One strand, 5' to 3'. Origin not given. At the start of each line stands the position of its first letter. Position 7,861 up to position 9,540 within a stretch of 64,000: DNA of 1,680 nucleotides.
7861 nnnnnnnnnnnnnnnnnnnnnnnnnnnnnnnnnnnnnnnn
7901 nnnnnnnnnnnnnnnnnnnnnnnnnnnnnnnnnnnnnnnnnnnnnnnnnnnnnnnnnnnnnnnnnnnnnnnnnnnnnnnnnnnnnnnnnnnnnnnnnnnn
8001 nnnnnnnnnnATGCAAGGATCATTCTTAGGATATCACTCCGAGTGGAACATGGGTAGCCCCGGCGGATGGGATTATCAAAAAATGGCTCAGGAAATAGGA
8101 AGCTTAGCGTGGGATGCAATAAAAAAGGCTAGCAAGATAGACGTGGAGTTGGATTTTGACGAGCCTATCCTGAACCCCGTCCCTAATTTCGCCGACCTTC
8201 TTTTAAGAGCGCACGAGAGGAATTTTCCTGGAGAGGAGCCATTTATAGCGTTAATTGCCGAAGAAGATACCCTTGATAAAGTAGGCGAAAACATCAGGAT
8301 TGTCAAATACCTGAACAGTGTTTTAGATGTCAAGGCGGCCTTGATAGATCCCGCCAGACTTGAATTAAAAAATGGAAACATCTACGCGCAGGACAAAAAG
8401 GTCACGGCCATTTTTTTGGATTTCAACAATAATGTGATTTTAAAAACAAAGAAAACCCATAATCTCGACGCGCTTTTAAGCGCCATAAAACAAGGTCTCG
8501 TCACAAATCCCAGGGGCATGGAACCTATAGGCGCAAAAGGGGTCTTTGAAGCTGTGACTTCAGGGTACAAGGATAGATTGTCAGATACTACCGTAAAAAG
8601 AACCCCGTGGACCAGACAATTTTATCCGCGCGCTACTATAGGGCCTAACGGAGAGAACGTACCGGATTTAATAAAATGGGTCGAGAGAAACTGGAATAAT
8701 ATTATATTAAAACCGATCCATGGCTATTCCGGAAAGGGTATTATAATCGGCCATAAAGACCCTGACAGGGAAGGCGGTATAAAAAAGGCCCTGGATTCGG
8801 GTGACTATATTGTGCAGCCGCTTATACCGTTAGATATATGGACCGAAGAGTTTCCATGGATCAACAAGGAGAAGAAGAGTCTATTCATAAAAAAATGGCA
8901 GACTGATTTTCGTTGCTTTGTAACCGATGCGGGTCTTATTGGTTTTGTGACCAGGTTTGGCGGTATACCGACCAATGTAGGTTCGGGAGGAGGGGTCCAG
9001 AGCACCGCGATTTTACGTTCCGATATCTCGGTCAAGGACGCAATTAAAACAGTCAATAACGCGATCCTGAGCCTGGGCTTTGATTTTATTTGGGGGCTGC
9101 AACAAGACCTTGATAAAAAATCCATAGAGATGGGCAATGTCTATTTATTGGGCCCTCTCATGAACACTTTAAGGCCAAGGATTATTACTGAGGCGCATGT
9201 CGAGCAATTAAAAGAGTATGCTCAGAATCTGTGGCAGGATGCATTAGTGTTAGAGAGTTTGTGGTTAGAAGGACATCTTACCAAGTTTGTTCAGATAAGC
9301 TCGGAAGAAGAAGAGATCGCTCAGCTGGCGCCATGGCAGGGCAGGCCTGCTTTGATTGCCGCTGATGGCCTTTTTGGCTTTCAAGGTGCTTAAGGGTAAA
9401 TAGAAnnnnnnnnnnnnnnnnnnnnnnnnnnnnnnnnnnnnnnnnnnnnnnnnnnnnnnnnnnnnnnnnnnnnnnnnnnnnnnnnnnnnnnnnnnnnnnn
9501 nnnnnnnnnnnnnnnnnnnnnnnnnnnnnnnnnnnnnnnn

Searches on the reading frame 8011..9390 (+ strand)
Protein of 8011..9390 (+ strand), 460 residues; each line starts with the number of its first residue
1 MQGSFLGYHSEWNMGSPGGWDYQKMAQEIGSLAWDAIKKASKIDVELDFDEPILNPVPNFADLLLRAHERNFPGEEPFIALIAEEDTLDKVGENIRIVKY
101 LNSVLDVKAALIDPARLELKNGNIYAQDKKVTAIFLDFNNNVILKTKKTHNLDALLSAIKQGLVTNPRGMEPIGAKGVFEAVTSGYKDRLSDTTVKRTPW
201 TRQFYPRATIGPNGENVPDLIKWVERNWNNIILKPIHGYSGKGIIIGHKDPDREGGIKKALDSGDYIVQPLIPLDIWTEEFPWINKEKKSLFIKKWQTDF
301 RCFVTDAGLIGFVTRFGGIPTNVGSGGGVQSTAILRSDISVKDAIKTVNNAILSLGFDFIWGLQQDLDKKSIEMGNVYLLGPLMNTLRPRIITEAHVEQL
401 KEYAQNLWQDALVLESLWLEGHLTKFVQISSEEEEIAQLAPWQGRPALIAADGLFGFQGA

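Call 46: search_protein_families(library=pfam, proteins=[window:8011-9390:+], max_evalue=0.001)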
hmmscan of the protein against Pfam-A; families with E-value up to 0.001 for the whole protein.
window:8011-9390:+ (460 aa): 0 families

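Call 67: search_protein_families(library=ncbifam, proteins=[window:8011-9390:+], max_evalue=0.01)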
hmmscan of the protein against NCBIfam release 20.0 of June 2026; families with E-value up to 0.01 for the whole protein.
window:8011-9390:+ (460 aa): 2 families
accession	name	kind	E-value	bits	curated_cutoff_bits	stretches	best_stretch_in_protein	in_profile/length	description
NF040720.1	MptN_Meth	equivalog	3e-05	23.3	350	1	217-336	125-229/291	tetrahydromethanopterin:alpha-L-glutamate ligase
NF009110.0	PRK12458.1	subfamily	0.0059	15.6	408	0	203-250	145-190/349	glutathione synthetase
